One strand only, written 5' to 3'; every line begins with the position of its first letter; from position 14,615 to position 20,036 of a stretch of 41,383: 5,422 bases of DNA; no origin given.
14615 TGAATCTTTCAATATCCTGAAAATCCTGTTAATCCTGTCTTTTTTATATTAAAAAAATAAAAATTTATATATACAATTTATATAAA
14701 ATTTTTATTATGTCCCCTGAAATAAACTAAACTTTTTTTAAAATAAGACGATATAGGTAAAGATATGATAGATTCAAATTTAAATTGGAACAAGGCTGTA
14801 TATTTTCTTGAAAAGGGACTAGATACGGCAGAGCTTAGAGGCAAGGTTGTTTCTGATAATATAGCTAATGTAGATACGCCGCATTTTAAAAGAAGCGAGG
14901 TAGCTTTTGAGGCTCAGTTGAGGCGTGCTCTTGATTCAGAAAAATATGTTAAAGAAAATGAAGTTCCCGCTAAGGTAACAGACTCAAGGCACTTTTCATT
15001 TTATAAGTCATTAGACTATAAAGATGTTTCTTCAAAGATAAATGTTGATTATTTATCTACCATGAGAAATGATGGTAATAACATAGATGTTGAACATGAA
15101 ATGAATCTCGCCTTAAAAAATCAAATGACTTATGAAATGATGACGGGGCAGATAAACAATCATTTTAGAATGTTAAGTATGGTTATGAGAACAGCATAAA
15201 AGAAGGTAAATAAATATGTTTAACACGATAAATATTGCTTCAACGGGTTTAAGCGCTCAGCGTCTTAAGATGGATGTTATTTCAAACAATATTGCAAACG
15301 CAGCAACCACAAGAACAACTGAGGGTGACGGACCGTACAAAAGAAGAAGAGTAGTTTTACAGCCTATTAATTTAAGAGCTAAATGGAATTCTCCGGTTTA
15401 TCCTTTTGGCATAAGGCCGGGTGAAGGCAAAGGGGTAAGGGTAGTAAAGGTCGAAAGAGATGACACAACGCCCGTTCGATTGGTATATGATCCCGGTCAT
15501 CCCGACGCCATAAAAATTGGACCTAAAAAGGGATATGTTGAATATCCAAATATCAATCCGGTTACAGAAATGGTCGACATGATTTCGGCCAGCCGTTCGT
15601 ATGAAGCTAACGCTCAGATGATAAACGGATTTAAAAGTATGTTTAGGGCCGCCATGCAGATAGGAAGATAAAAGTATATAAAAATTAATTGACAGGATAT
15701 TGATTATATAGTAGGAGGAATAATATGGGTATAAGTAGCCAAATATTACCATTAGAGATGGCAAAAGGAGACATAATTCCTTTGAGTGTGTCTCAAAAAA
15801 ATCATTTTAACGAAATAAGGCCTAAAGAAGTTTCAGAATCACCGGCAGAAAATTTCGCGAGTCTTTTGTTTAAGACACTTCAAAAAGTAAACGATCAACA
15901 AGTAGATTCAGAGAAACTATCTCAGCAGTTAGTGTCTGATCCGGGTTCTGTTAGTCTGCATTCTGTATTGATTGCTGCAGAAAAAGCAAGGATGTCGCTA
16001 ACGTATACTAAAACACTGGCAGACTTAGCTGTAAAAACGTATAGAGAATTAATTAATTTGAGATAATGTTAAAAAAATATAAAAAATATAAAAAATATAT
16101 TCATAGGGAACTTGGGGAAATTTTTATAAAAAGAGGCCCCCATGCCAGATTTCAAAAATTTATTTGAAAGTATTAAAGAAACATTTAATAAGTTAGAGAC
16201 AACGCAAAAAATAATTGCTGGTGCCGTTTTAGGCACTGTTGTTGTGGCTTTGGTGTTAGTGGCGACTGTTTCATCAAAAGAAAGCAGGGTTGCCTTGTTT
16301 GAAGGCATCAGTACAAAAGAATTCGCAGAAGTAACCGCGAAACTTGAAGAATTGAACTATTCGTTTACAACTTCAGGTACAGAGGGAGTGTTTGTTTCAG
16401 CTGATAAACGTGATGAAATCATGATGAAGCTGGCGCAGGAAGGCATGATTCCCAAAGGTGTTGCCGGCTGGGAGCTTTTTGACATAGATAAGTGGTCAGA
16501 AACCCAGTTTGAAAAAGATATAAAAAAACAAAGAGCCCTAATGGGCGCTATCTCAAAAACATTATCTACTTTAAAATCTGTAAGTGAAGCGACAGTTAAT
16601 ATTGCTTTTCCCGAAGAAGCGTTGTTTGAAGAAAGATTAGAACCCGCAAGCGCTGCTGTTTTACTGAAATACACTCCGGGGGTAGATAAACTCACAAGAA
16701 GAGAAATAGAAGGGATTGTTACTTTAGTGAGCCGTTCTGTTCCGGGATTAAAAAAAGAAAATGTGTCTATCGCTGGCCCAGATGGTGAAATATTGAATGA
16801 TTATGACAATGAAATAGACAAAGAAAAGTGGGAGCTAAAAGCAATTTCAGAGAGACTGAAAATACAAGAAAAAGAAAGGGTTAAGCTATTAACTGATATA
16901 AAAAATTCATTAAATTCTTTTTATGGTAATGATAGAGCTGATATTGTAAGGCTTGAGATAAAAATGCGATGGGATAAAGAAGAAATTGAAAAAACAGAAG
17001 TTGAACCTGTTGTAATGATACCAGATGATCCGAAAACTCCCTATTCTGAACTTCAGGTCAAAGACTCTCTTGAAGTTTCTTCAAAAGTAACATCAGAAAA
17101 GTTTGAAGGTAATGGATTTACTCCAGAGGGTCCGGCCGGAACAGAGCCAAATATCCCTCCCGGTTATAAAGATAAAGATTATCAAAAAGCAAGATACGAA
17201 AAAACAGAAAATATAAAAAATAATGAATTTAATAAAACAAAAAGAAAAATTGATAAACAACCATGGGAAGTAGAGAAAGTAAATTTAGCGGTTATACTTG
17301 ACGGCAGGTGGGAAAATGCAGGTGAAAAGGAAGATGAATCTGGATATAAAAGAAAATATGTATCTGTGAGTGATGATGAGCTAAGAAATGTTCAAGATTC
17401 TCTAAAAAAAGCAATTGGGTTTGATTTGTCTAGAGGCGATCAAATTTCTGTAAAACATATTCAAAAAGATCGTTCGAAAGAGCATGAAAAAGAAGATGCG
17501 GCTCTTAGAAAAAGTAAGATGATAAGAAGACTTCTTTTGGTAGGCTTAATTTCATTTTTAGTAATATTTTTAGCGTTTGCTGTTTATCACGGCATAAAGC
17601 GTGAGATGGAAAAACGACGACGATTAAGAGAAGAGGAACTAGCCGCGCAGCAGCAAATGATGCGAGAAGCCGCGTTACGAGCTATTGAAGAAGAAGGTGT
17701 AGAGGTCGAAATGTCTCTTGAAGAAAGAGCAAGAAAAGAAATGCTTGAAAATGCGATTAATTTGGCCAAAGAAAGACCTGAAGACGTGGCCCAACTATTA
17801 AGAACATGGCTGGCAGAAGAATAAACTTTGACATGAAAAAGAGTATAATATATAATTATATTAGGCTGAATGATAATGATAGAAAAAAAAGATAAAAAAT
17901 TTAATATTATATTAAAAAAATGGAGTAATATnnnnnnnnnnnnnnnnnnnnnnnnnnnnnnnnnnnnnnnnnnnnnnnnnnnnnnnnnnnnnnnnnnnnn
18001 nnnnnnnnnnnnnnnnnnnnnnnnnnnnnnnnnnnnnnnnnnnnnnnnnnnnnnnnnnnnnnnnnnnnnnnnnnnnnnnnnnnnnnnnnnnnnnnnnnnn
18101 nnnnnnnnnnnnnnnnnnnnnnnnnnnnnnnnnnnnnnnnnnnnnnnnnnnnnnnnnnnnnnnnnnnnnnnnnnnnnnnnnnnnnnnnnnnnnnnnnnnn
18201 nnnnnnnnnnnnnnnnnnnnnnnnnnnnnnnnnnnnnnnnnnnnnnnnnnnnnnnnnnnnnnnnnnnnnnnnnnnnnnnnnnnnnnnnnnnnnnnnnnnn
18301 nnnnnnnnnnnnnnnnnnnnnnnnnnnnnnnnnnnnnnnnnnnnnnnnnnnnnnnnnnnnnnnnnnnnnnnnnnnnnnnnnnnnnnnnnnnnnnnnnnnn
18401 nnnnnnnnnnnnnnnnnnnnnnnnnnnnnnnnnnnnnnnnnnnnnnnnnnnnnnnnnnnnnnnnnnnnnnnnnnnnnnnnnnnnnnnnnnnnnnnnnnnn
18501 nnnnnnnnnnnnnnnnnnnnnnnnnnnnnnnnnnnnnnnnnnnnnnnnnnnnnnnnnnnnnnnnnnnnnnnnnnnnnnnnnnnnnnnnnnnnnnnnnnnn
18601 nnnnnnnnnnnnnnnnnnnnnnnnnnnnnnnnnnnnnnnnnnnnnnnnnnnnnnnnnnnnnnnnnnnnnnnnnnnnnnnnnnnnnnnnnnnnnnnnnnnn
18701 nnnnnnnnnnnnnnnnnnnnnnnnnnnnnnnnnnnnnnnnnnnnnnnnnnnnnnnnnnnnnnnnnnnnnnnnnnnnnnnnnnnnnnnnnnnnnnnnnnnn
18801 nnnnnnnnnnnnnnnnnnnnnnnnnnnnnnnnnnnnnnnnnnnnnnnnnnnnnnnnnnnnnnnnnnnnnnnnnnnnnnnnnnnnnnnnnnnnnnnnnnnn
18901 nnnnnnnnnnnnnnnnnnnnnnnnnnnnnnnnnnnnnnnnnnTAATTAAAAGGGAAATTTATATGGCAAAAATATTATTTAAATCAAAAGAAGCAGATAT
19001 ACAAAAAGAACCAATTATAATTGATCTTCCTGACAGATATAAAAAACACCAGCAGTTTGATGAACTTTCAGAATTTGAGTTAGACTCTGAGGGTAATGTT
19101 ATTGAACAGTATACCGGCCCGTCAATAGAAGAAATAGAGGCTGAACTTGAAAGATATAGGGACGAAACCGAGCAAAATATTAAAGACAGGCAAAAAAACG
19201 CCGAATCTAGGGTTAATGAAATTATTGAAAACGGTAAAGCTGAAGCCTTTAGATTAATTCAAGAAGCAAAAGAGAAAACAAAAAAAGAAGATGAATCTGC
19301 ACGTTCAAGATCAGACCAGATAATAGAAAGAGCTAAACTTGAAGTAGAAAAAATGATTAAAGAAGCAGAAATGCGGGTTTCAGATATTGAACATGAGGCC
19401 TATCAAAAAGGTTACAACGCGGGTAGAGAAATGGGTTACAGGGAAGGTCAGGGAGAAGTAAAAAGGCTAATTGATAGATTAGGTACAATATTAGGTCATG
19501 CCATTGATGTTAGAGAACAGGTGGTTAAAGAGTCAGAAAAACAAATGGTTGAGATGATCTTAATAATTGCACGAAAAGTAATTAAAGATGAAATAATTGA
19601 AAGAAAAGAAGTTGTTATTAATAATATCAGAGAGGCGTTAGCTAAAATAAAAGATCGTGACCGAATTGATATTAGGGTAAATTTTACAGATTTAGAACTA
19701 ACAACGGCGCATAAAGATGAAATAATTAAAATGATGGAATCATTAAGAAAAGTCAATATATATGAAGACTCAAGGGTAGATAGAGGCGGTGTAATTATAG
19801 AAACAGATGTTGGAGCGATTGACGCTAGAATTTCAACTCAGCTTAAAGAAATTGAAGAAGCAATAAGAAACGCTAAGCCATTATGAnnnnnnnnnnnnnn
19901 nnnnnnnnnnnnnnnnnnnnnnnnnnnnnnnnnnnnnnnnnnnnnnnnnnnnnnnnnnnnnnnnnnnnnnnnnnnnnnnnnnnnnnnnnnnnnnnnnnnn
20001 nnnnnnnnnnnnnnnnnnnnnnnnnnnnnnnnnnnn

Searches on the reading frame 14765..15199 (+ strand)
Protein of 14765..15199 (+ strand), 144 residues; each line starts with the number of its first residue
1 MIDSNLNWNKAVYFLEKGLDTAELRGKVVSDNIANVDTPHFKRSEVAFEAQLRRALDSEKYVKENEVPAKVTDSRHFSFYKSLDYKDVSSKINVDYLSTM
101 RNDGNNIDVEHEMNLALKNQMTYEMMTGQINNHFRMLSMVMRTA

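Call 8: search_protein_families(library=ncbifam, proteins=[window:14765-15199:+], max_evalue=0.00001)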
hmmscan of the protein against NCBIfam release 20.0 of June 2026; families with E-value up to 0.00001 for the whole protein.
window:14765-15199:+ (144 aa): 15 families
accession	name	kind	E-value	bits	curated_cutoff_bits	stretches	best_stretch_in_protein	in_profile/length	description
NF009267.0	PRK12624.1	equivalog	2.2e-50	170.9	241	1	10-144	9-143/143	flagellar basal body rod protein FlgB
TIGR01396.1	FlgB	equivalog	1.1e-33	116.2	59.05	1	9-142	2-131/131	flagellar basal body rod protein FlgB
NF009265.0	PRK12622.1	equivalog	4.8e-33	114.2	145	1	8-141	4-134/135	flagellar basal body rod protein FlgB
NF009266.0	PRK12623.1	equivalog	1e-24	87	144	1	8-142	8-131/133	flagellar basal body rod protein FlgB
NF009264.0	PRK12621.1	equivalog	3.5e-12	46.9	163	1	11-141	8-131/136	flagellar basal body rod protein FlgB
NF005280.0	PRK06797.1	equivalog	3.6e-12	47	106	1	26-133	19-125/135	flagellar basal body rod protein FlgB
NF004654.1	PRK06004.1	equivalog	1.1e-10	42.5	142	1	22-140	9-123/126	flagellar basal body rod protein FlgB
NF004653.1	PRK06003.1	equivalog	3.1e-08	34.1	153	1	23-141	18-124/126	flagellar basal body rod protein FlgB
NF009275.1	PRK12632.1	equivalog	7.3e-08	32.8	170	1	12-67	8-62/130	flagellar basal body rod protein FlgC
TIGR03506.1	FlgEFG_subfam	subfamily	2.6e-07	30.7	70.25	1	13-63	4-54/351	flagellar hook-basal body complex protein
TIGR02488.1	flgG_G_neg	equivalog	2.9e-07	30.3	252.75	0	16-54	6-44/259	flagellar basal-body rod protein FlgG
NF009270.0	PRK12627.1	equivalog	8.7e-07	29.4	128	1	22-126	18-110/128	FlgB family protein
NF009263.0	PRK12620.1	equivalog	1.2e-06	28.6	158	1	19-112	16-101/133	flagellar basal body rod protein FlgB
NF009328.0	PRK12685.1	equivalog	4.6e-06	27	169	0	7-137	4-109/116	flagellar basal body rod protein FlgB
TIGR02490.1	flgF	equivalog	9e-06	25.4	178.5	0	13-66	2-55/218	flagellar basal-body rod protein FlgF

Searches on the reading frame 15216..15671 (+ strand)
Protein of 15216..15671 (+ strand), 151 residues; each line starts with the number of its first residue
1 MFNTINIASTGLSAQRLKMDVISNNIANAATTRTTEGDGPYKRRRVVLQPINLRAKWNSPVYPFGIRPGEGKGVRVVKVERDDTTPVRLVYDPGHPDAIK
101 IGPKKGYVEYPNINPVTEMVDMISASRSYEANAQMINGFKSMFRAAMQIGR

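Call 8: search_protein_families(library=ncbifam, proteins=[window:15216-15671:+], max_evalue=0.00001)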
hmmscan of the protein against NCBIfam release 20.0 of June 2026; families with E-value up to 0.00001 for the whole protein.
window:15216-15671:+ (151 aa): 19 families
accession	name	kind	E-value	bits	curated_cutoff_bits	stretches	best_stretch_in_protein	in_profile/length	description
TIGR01395.1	FlgC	equivalog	1.9e-44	151.2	102.1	1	2-151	1-137/137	flagellar basal body rod protein FlgC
TIGR02488.1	flgG_G_neg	equivalog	6.8e-19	68.4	252.75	2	104-147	213-256/259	flagellar basal-body rod protein FlgG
TIGR03506.1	FlgEFG_subfam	subfamily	1.2e-15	58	70.25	1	4-32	2-30/351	flagellar hook-basal body complex protein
NF009275.1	PRK12632.1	equivalog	9.7e-15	55.1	170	1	3-148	6-126/130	flagellar basal body rod protein FlgC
TIGR02492.1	flgK_ends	equivalog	1.6e-13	50.8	170.75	1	3-81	1-62/437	flagellar hook-associated protein FlgK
NF009456.0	PRK12816.1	equivalog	3.6e-11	43.2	416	0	104-149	217-262/264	flagellar basal body rod protein FlgG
NF005286.1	PRK06803.1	equivalog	2.2e-10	40.2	467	0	104-147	356-399/402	flagellar hook protein FlgE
NF004238.1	PRK05682.1-1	equivalog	2.8e-10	40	400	0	106-142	370-406/414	flagellar hook protein FlgE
TIGR02490.1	flgF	equivalog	7.2e-10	38.8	178.5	0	97-130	186-218/218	flagellar basal-body rod protein FlgF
NF009282.1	PRK12642.1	equivalog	3e-09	36.6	242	1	97-148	184-235/239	flagellar basal-body rod protein FlgF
NF009280.2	PRK12640.1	subfamily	5.6e-09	35.9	210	1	104-146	197-239/246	flagellar basal body rod protein FlgF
NF009331.1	PRK12689.1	equivalog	1e-08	34.7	347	0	104-148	202-246/252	flagellar basal-body rod protein FlgF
NF004240.1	PRK05682.1-4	equivalog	1.8e-07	30.8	472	0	105-145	398-438/443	flagellar hook protein FlgE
NF004241.1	PRK05682.1-5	equivalog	2e-07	30.5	469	0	3-49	3-42/446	flagellar hook protein FlgE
NF004242.0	PRK05682.2-1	equivalog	3.5e-07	29.4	365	0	2-32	4-34/422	flagellar hook protein FlgE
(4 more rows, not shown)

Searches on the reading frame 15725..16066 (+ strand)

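Call 8: search_protein_families(library=ncbifam, proteins=[window:15725-16066:+], max_evalue=0.00001)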
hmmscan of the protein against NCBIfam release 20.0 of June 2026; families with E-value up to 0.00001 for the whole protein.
window:15725-16066:+ (113 aa): 2 families
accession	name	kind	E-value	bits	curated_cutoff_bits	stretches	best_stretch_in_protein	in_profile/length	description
NF009371.0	PRK12729.1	equivalog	3.7e-29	101.8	145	1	13-113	27-127/127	flagellar hook-basal body protein FliE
TIGR00205.2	fliE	equivalog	3.5e-12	46.3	30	1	44-112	1-69/71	flagellar hook-basal body complex protein FliE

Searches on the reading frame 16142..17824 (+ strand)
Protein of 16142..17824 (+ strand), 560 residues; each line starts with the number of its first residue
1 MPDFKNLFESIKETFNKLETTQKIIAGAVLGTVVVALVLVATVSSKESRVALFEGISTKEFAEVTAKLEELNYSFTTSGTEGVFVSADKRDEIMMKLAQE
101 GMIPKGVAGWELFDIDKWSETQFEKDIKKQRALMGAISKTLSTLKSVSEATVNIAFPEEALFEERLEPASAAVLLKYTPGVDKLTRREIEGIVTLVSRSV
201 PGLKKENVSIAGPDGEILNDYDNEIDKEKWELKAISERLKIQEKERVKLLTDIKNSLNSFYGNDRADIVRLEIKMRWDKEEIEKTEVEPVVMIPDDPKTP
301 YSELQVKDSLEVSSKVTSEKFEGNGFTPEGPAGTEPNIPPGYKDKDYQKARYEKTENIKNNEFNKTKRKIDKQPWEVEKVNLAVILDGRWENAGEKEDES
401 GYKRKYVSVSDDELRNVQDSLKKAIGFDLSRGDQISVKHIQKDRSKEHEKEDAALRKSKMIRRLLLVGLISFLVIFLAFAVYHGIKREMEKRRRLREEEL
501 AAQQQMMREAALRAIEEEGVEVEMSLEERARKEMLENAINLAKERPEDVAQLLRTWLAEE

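Call 8: search_protein_families(library=ncbifam, proteins=[window:16142-17824:+], max_evalue=0.00001)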
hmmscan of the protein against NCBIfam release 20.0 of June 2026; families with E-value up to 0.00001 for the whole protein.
window:16142-17824:+ (560 aa): 3 families
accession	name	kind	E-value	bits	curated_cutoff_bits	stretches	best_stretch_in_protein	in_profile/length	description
TIGR00206.1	fliF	equivalog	1.8e-97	327.6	129.75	1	5-559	6-553/555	flagellar basal-body MS-ring/collar protein FliF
TIGR02544.1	III_secr_YscJ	equivalog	3.3e-16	59.6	161.95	1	33-211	4-184/193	type III secretion system inner membrane ring lipoprotein SctJ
NF004606.0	PRK05934.1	equivalog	2.6e-06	26.8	297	0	136-217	75-152/341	type III secretion system protein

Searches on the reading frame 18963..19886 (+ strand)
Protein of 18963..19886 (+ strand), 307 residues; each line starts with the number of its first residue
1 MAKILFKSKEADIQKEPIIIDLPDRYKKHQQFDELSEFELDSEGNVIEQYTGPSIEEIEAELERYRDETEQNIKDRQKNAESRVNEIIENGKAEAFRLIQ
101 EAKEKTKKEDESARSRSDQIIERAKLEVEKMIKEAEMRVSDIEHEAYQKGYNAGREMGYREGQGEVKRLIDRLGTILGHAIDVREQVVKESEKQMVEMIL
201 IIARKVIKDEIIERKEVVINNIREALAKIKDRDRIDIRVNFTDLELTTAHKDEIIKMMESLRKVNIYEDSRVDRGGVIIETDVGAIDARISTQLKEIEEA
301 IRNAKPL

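Call 8: search_protein_families(library=ncbifam, proteins=[window:18963-19886:+], max_evalue=0.00001)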
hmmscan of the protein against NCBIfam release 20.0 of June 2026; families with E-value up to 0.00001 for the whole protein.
window:18963-19886:+ (307 aa): 12 families
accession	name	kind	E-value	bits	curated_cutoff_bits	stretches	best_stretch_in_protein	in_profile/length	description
NF005198.1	PRK06669.1-3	equivalog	4.4e-98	328.2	200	1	1-307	1-299/299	flagellar assembly protein FliH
TIGR03825.1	FliH_bacil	equivalog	1.2e-23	84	148.9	1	101-301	37-244/255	flagellar assembly protein FliH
NF005392.0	PRK06937.1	equivalog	3.7e-22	78.7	159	1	125-303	29-201/209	HrpE/YscL family type III secretion apparatus protein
NF004270.2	PRK05687.2-1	equivalog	2.1e-17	63.5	180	1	143-301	63-222/223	flagellar assembly protein FliH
NF005196.1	PRK06669.1-1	equivalog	7.2e-17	61.7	200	1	125-302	99-273/274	flagellar assembly protein FliH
NF004968.0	PRK06328.1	equivalog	7.3e-17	61.4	220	1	119-302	33-201/223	HrpE/YscL family type III secretion apparatus protein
NF006574.0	PRK09098.1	subfamily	1.1e-11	44.7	278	1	115-304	39-225/277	HrpE/YscL family type III secretion apparatus protein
TIGR02499.1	HrpE_YscL_not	equivalog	2.3e-10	40.8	78.7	1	113-288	11-165/166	type III secretion system stator protein SctL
NF004267.1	PRK05687.1-3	equivalog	1.6e-08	34.1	293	1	161-303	118-258/266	flagellar assembly protein FliH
NF004269.1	PRK05687.1-5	equivalog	7.4e-08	32.4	279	1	106-298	31-226/249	flagellar assembly protein FliH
NF004266.1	PRK05687.1-1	equivalog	1.7e-07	31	260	1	99-297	23-221/230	flagellar assembly protein FliH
NF009925.1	PRK13386.1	equivalog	5.5e-06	25.8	192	1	147-297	67-216/228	flagellar assembly protein FliH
